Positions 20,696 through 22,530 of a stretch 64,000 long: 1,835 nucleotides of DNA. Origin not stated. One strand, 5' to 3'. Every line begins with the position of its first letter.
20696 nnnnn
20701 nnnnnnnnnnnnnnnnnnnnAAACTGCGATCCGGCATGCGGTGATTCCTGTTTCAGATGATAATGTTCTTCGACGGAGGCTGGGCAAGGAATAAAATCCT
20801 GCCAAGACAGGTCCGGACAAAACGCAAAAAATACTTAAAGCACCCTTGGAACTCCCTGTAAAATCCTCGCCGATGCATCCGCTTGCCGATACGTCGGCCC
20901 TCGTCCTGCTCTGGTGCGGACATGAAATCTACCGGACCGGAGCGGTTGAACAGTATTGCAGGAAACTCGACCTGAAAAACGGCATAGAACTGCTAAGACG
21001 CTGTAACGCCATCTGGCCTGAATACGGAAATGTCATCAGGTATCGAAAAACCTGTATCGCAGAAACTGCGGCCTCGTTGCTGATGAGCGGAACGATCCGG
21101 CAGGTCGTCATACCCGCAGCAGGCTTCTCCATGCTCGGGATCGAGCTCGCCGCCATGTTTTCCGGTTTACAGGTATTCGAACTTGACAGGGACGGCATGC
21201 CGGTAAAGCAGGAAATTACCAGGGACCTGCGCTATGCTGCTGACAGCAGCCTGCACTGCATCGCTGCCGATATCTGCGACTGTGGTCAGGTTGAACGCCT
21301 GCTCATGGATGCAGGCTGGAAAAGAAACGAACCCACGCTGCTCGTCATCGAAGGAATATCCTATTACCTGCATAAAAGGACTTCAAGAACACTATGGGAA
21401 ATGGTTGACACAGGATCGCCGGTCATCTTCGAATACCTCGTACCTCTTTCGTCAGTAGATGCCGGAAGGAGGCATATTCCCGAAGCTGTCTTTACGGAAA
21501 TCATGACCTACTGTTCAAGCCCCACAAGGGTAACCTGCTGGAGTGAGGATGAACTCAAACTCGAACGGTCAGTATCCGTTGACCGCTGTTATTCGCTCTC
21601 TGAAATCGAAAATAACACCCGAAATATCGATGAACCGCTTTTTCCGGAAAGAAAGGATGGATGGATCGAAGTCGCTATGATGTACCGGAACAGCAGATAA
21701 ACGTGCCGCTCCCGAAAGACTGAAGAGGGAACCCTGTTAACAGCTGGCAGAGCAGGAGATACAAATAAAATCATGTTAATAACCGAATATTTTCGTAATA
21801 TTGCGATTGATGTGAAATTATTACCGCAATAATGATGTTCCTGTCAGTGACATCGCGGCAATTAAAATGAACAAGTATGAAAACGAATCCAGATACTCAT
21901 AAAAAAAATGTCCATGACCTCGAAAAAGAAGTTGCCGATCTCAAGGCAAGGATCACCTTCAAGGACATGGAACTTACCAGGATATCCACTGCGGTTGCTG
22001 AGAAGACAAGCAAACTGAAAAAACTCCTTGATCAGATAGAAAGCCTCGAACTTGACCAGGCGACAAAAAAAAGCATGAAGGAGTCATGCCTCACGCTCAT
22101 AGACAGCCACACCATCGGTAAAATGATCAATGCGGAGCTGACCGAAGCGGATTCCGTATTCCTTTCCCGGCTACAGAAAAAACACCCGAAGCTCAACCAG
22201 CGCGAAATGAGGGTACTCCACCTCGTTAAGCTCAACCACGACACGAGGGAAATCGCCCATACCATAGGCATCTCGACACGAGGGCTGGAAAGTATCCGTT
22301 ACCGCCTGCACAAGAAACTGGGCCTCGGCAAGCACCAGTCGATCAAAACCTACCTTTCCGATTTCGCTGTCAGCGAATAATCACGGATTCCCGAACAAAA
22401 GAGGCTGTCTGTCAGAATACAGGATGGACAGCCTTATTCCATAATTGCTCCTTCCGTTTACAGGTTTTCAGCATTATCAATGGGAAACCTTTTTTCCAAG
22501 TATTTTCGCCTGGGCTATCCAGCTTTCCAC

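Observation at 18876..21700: Cyanophycin-synthetase-like ligase lacking the M domain, paired with a carboxyl methyltransferase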

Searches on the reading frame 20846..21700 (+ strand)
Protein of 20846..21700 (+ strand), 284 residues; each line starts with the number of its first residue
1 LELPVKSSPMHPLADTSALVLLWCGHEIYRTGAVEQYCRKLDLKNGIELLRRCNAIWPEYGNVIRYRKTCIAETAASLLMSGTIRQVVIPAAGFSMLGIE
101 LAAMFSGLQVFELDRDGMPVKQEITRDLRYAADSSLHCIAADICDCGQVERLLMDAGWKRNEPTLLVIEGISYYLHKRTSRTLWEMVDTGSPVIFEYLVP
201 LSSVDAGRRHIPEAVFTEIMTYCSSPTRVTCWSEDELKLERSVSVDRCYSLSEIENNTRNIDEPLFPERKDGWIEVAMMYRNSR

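Call 3: search_protein_families(library=pfam, proteins=[window:20846-21700:+], max_evalue=0.1)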
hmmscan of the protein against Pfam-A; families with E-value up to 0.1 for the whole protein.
window:20846-21700:+ (284 aa): 1 family
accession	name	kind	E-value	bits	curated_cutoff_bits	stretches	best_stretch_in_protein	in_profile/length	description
PF04072.20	LCM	-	8e-14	52.4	22.3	1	57-186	58-185/187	Leucine carboxyl methyltransferase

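Call 4: search_protein_families(library=ncbifam, proteins=[window:20846-21700:+], max_evalue=0.1)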
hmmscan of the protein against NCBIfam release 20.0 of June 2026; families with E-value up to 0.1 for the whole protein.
window:20846-21700:+ (284 aa): 2 families
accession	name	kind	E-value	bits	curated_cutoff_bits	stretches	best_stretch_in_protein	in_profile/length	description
TIGR00027.1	mthyl_TIGR00027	subfamily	3.7e-13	49.5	93.55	1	64-203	61-201/259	SAM-dependent methyltransferase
NF040890.1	trans_reg_YgbI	equivalog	0.018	14.6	400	1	53-100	136-182/253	DNA-binding transcriptional repressor YgbI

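Call 50: find_homologous_proteins(query=window:20846-21697:+, max_evalue=1e-10)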
Query window:20846-21697:+ (284 aa): 120 proteins with E <= 1e-10 among 837 candidates.
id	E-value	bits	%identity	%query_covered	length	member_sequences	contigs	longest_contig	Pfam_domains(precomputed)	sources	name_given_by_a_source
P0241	1.1e-190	650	100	100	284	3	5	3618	PF04072.21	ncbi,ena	-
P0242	2.2e-140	485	84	90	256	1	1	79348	PF04072.21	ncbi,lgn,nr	ncbi:MAG: hypothetical protein HGB20_02890 [Chlorobiaceae bacterium]|nr:hypothetical protein [Chloro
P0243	3.2e-113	396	65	96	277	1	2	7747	PF04072.21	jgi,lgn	jgi:O-methyltransferase involved in polyketide biosynthesis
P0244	4.0e-108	379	61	99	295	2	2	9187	PF04072.21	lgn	-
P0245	1.4e-106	374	62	96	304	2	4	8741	PF04072.21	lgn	-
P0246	1.3e-105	371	61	98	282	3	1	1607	PF04072.21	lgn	-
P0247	7.6e-95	335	56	95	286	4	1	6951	PF04072.21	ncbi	-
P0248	1.4e-94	335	56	95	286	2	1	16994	PF04072.21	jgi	jgi:hypothetical protein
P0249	4.5e-91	323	55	95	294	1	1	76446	PF04072.21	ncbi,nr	ncbi:MAG: hypothetical protein HGB22_02860 [Chlorobiaceae bacterium]|nr:hypothetical protein [Chloro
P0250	4.7e-91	323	56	95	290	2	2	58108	PF04072.21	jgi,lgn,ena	-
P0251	1.2e-89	318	56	95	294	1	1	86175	PF04072.21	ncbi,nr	ncbi:MAG: hypothetical protein HGB00_09255 [Chlorobiaceae bacterium]|nr:hypothetical protein [Chloro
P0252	1.7e-81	292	51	95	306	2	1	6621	PF04072.21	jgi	-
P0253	2.8e-80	288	53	96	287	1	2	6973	PF04072.21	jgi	-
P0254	7.7e-80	286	52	98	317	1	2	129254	PF04072.21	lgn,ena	-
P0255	8.2e-78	280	56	82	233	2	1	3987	PF04072.21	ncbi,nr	ncbi:MAG: hypothetical protein HGA26_04905, partial [Chlorobiaceae bacterium]|nr:hypothetical protei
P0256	1.6e-77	279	49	95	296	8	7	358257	PF04072.21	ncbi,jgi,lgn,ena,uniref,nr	ncbi:MAG TPA: hypothetical protein DEQ23_05545 [Chlorobium sp.]|uniref:O-methyltransferase involved 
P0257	9.3e-77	276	48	98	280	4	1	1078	PF04072.21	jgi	-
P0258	3.6e-76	274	48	97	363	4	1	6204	PF04072.21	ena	-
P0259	1.8e-74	269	51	95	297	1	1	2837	PF04072.21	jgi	jgi:O-methyltransferase involved in polyketide biosynthesis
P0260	3.5e-60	222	42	98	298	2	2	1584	PF04072.21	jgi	jgi:hypothetical protein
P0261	3.1e-59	219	43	94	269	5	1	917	PF04072.21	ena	-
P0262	9.1e-59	217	43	94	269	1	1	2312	PF04072.21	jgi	jgi:hypothetical protein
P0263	3.7e-56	209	42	94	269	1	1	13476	PF04072.21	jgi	jgi:hypothetical protein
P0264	8.8e-56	207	41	94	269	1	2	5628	PF04072.21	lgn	-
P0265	2.9e-48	183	39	93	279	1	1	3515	PF04072.21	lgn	-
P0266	1.1e-47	181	45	77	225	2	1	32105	PF04072.21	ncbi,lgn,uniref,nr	ncbi:class I SAM-dependent methyltransferase [Chlorobium sp. N1]|uniref:class I SAM-dependent methyl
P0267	8.7e-46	175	44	68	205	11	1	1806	PF04072.21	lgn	-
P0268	2.0e-44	170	46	75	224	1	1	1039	PF04072.21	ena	-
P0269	1.1e-40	158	39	95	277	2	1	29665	PF04072.21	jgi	jgi:O-methyltransferase involved in polyketide biosynthesis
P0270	5.2e-39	152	33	94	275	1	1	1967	PF04072.21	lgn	-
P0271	9.3e-39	151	33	94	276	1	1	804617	PF04072.21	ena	-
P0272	1.7e-38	151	35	93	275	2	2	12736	PF04072.21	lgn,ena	-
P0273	7.1e-38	149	34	96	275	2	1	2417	PF04072.21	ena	-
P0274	6.6e-37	145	32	94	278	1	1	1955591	PF04072.21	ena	-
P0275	2.2e-36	144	34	94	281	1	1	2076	PF04072.21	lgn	-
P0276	3.3e-36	143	36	95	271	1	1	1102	PF04072.21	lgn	-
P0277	3.8e-36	143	33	96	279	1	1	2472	PF04072.21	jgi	jgi:O-methyltransferase involved in polyketide biosynthesis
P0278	7.0e-36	142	32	93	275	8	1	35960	PF04072.21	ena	-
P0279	2.3e-34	137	38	94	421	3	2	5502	PF04134.18,PF04072.21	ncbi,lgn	-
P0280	2.4e-34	137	33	93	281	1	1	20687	PF04072.21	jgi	jgi:hypothetical protein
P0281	3.0e-34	137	32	96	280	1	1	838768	PF04072.21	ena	-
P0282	7.2e-34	135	36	96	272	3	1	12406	PF04072.21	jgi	-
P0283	1.5e-33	134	35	95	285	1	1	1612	PF04072.21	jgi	-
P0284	3.9e-33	133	35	97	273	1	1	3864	PF04072.21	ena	-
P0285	6.7e-33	132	35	93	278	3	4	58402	PF04072.21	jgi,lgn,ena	-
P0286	8.1e-32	129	36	81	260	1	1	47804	PF04072.21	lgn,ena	-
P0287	9.1e-32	129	32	95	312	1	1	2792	PF04072.21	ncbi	-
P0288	1.4e-31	128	34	94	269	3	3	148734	PF04072.21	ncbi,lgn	-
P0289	3.9e-31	126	40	70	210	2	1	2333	PF04072.21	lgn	-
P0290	4.0e-30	123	32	94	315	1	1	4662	PF04072.21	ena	-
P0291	1.0e-28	119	35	95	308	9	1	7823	PF04072.21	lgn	-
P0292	1.3e-28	118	33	93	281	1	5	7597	PF04072.21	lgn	-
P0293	1.3e-28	118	36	95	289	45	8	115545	PF04072.21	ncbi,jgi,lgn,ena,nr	ncbi:MAG: class I SAM-dependent methyltransferase [Methanothrix sp.]|jgi:O-methyltransferase involve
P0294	1.3e-28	118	33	93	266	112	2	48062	PF04072.21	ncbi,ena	-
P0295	3.0e-28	117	33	96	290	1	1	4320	PF04072.21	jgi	jgi:O-methyltransferase involved in polyketide biosynthesis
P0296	3.9e-28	117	35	96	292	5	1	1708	PF04072.21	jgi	jgi:O-methyltransferase involved in polyketide biosynthesis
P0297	4.8e-28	116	35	96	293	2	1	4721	PF04072.21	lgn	-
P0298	5.4e-28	116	31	95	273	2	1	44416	PF04072.21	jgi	-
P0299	5.5e-28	116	32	95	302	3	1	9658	PF04072.21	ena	-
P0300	7.2e-28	116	35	94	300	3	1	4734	PF04072.21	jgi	jgi:O-methyltransferase involved in polyketide biosynthesis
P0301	1.4e-27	115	27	88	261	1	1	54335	PF04072.21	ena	-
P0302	2.2e-27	114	32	93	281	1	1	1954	PF04072.21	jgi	jgi:O-methyltransferase involved in polyketide biosynthesis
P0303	8.1e-27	112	34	97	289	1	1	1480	PF04072.21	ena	-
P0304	8.3e-27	112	34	96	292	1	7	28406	PF04072.21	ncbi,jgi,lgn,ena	-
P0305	1.0e-26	112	32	97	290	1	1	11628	PF04072.21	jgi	jgi:O-methyltransferase involved in polyketide biosynthesis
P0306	1.3e-26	112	35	95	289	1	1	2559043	PF04072.21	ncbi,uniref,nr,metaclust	ncbi:class I SAM-dependent methyltransferase [Methanothrix harundinacea]|uniref:O-methyltransferase 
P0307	1.3e-26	112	35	95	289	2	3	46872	PF04072.21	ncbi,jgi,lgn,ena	jgi:O-methyltransferase involved in polyketide biosynthesis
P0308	1.7e-26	111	32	93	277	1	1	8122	PF04072.21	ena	-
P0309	1.8e-26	111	35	95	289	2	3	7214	PF04072.21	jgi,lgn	-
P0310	1.9e-26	111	32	93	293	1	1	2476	PF04072.21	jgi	jgi:hypothetical protein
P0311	2.0e-26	111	35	95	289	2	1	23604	PF04072.21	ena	-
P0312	2.7e-26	111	35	95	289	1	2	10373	PF04072.21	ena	-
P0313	3.4e-26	110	35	95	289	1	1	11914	PF04072.21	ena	-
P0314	3.6e-26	110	35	97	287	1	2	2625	PF04072.21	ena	-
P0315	3.8e-26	110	35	95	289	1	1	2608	PF04072.21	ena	-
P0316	4.0e-26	110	31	93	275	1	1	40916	PF04072.21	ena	-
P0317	4.1e-26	110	35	95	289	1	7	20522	PF04072.21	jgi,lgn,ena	-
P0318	4.5e-26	110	34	97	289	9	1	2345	PF04072.21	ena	-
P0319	4.6e-26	110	35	95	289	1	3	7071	PF04072.21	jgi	jgi:O-methyltransferase involved in polyketide biosynthesis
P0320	4.7e-26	110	33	93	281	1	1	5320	PF04072.21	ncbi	-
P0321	5.2e-26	110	35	93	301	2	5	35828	PF04072.21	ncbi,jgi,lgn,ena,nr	ncbi:MAG TPA: class I SAM-dependent methyltransferase [Methanothrix sp.]|nr:class I SAM-dependent me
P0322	5.2e-26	110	32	93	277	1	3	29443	PF04072.21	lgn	-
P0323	5.4e-26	110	34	90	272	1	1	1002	PF04072.21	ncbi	ncbi:MAG: hypothetical protein APR56_08580, partial [Methanosaeta sp. SDB]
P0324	6.9e-26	109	34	95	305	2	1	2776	PF04072.21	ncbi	-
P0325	1.1e-25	109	34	94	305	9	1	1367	PF04072.21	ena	-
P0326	3.2e-25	107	35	94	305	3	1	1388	PF04072.21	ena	-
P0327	3.5e-25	107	33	97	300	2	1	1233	PF04072.21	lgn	-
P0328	9.2e-25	106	33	96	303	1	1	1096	PF04072.21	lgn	-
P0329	1.6e-24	105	31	96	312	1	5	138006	PF04072.21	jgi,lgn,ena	-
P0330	3.4e-24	104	32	93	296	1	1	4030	PF04072.21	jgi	jgi:O-methyltransferase involved in polyketide biosynthesis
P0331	6.2e-24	103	32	96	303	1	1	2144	PF04072.21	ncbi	-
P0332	9.1e-24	102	32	96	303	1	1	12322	PF04072.21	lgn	-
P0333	1.5e-23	102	31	93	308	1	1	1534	PF04072.21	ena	-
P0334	1.5e-23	102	32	93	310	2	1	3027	PF04072.21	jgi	-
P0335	1.7e-23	101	33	92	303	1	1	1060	PF04072.21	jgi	jgi:hypothetical protein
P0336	1.9e-23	101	34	87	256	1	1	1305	PF04072.21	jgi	jgi:O-methyltransferase involved in polyketide biosynthesis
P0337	2.9e-23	101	32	96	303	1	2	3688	PF04072.21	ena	-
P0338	3.0e-23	101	30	93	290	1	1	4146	PF04072.21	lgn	-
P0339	3.3e-23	100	31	93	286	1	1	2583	PF04072.21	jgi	jgi:hypothetical protein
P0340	7.5e-23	99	33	95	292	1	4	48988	PF04072.21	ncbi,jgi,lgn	-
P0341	1.3e-22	99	30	93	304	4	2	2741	PF04072.21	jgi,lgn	jgi:hypothetical protein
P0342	1.7e-22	98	32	93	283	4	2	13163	PF04072.21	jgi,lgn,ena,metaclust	metaclust:\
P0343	1.8e-22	98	32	93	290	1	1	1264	PF04072.21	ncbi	-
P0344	2.6e-22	98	30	93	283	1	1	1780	PF04072.21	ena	-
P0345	4.3e-22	97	30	96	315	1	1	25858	PF04072.21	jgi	jgi:hypothetical protein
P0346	8.0e-22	96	30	93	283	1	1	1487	PF04072.21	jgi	-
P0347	6.3e-21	93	29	94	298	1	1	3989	PF04072.21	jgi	jgi:O-methyltransferase involved in polyketide biosynthesis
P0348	9.2e-21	92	29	93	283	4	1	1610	PF04072.21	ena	-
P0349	1.1e-20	92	31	93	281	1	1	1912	PF04072.21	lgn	-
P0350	2.6e-20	91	28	94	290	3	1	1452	PF04072.21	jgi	jgi:hypothetical protein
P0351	3.2e-20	91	31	88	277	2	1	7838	PF04072.21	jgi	-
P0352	9.5e-20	89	30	93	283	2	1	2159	PF04072.21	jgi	-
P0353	1.3e-19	89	29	93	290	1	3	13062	PF04072.21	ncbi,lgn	-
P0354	4.7e-19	87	27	93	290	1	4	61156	PF04072.21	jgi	jgi:hypothetical protein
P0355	1.7e-18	85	30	89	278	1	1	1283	PF04072.21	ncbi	-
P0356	2.4e-18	85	28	94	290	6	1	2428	PF04072.21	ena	-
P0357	5.8e-18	83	29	93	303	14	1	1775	PF04072.21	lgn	-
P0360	6.3e-12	63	29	60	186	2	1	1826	PF04072.21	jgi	-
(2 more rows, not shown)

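Call 51: find_encoding_contigs(protein=P0256, flank=8000, max_places=2)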
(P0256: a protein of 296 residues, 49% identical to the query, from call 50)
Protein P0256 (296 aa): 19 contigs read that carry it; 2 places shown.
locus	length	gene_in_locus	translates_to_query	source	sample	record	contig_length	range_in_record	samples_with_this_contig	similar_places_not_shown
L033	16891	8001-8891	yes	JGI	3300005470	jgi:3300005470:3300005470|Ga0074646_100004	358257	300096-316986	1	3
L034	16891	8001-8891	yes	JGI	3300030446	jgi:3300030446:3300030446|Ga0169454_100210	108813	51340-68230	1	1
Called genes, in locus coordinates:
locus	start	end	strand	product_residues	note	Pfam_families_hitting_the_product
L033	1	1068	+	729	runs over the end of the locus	PF23139:OB_YrrC, PF14520:HHH_5 (weak), PF14490:HHH_RecD2, PF05970:PIF1, PF13245:AAA_19, PF13604:AAA_30, PF18335:SH3_13, PF13538:UvrD_C_2, +2 more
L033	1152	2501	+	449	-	PF07690:MFS_1, PF03209:PUCC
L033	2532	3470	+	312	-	PF04055:Radical_SAM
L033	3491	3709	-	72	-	-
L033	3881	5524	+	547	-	PF02554:CstA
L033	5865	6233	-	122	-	PF14110:DUF4282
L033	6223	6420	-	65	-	-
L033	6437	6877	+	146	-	PF01022:HTH_5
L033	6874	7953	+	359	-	PF03773:ArsP_1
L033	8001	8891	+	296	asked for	PF04072:LCM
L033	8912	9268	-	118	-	PF03334:PhaG_MnhG_YufB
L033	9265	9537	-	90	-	PF04066:MrpF_PhaF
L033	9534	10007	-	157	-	PF01899:MNHE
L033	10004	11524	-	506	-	PF00361:Proton_antipo_M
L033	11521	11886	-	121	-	PF00420:Oxidored_q2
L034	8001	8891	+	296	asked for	PF04072:LCM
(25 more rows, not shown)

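Call 52: find_encoding_contigs(protein=P0249, flank=8000, max_places=1)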
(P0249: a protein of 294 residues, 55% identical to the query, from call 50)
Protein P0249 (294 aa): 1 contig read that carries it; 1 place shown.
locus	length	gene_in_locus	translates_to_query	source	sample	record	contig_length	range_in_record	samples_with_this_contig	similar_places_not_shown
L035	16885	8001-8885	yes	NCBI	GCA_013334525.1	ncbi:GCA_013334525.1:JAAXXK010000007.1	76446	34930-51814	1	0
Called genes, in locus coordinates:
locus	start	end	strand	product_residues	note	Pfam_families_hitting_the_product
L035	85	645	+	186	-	PF00440:TetR_N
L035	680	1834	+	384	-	PF25917:BSH_RND, PF25876:HH_MFP_RND, PF25944:Beta-barrel_RND, PF25967:RND-MFP_C, PF25989:YknX_C (weak)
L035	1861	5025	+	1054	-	PF00873:ACR_tran, PF03176:MMPL (weak), PF02355:SecD_SecF_C (faint)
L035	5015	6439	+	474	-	PF02321:OEP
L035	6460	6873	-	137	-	PF13474:SnoaL_3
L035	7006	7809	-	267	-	PF00497:SBP_bac_3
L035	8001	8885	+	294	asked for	PF04072:LCM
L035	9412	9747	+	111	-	-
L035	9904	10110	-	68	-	-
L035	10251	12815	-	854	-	PF11791:Aconitase_B_N, PF06434:Aconitase_2_N, PF00330:Aconitase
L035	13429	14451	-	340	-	PF02547:Queuosine_synth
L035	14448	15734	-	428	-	PF00815:Histidinol_dh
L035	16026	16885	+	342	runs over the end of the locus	PF00022:Actin (weak), PF06723:MreB_Mbl, PF11104:PilM_2 (faint), PF00012:HSP70, PF14450:FtsA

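Call 53: find_encoding_contigs(protein=P0254, flank=8000, max_places=1)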
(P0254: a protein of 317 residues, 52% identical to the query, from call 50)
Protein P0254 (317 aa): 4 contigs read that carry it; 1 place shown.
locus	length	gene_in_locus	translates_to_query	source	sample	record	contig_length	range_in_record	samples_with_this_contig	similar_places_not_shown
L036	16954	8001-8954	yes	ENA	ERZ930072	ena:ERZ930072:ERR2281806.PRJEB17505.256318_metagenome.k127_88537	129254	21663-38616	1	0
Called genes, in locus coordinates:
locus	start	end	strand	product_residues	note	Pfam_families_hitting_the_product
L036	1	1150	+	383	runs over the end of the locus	PF13439:Glyco_transf_4, PF13579:Glyco_trans_4_4, PF13477:Glyco_trans_4_2, PF13524:Glyco_trans_1_2 (faint), PF20706:GT4-conflict, PF00534:Glycos_transf_1, PF13692:Glyco_trans_1_4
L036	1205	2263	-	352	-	PF00022:Actin (faint), PF06723:MreB_Mbl, PF00012:HSP70, PF14450:FtsA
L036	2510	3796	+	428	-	PF00815:Histidinol_dh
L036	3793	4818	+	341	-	PF02547:Queuosine_synth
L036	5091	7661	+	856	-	PF11791:Aconitase_B_N, PF06434:Aconitase_2_N, PF00330:Aconitase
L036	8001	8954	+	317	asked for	PF04072:LCM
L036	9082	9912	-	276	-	PF11924:IAT_beta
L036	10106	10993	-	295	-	PF01937:ARMT1-like_dom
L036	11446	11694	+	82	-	-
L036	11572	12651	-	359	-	PF13609:Porin_4 (faint)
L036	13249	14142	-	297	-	PF03547:Mem_trans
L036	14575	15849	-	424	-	PF00275:EPSP_synthase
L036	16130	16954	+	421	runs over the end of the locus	PF01551:Peptidase_M23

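Call 65: search_solved_structures(query=window:20846-21697:+, max_evalue=0.01, show_alignments=0)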
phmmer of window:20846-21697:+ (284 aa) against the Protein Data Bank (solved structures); distinct sequences matched with E-value up to 0.01: 0.

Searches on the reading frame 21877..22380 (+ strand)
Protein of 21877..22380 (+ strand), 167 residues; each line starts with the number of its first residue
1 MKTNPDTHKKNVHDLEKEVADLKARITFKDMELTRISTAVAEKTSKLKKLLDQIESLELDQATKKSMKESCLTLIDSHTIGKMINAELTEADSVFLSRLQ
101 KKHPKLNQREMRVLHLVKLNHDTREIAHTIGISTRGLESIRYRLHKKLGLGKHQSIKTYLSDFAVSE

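Call 3: search_protein_families(library=pfam, proteins=[window:21877-22380:+], max_evalue=0.1)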
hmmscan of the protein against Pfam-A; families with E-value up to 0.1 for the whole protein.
window:21877-22380:+ (167 aa): 7 families
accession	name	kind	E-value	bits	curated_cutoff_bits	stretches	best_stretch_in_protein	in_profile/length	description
PF00196.25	GerE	-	0.00012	22.1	23.5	1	106-153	3-50/57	Bacterial regulatory proteins, luxR family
PF13656.11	RNA_pol_L_2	-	0.014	15.5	27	1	77-113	10-46/75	RNA polymerase Rpb3/Rpb11 dimerisation domain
PF07989.16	Cnn_1N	-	0.04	14.6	28.5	1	10-69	7-68/74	Centrosomin N-terminal motif 1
PF24531.2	ANC1_spectrin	-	0.041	14.7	27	1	9-77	10-73/95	Nuclear anchorage protein 1, spectrin repeat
PF07817.19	GLE1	-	0.046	13.4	24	1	8-74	13-77/250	GLE1-like protein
PF04102.17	SlyX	-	0.071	14.2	30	1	15-61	1-47/67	SlyX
PF21928.1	XLF_CC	-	0.076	13.4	27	0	12-57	17-48/53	XLF protein coiled-coil region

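Call 4: search_protein_families(library=ncbifam, proteins=[window:21877-22380:+], max_evalue=0.1)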
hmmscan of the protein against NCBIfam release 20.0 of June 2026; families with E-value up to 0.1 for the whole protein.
window:21877-22380:+ (167 aa): 19 families
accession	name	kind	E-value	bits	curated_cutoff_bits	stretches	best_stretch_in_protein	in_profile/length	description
NF052445.1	RespRegMctR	equivalog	1.1e-06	28.2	300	1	94-157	132-196/205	two-component system response regulator MctR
NF011896.0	PRK15369.1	equivalog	2.5e-05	24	242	1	59-152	101-196/211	two component system response regulator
TIGR03541.1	reg_near_HchA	equivalog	0.00022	20.8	215.6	1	86-150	152-216/232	PA1136 family autoinducer-binding transcriptional regulator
NF007018.1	PRK09483.1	equivalog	0.00029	20.5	280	1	95-151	134-194/217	UvrY/SirA/GacA family response regulator transcription factor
TIGR02937.1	sigma70-ECF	superfamily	0.00069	19.3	42.9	1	55-148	96-161/165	sigma-70 family RNA polymerase sigma factor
NF047363.1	Zn_ribbon_CdsZ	equivalog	0.00077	19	275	1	7-69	27-89/251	zinc ribbon domain regulatory protein CdsZ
NF053779.1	BT3442_fam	equivalog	0.001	17.9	940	1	14-160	408-559/563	BT3442 family protein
NF051443.1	NheC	equivalog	0.0022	17.3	420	0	7-57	246-296/352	non-hemolytic enterotoxin subunit C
NF041034.1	Rad50_Sulf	equivalog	0.0026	15.7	1000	1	8-147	557-696/872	DNA double-strand break repair ATPase Rad50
NF041673.1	transregRamA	equivalog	0.0039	16.3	500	1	70-149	182-262/280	acetate metabolism transcriptional regulator RamA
TIGR04523.1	Mplasa_alph_rch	subfamily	0.0044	15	270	1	4-120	118-227/745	helix-rich protein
TIGR02169.1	SMC_prok_A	equivalog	0.0072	14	729.4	1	9-96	294-823/1165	chromosome segregation protein SMC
NF007419.0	PRK09958.1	equivalog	0.0091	15.6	251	1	69-150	107-188/204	acid-sensing system DNA-binding response regulator EvgA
NF047541.1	telomere_Tpg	equivalog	0.01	15.8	90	1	98-143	13-55/183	telomere-protecting terminal protein Tpg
NF040749.1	tetrathio_RR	equivalog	0.043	13.5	290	1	87-150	115-178/191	tetrathionate respiration response regulator TtrR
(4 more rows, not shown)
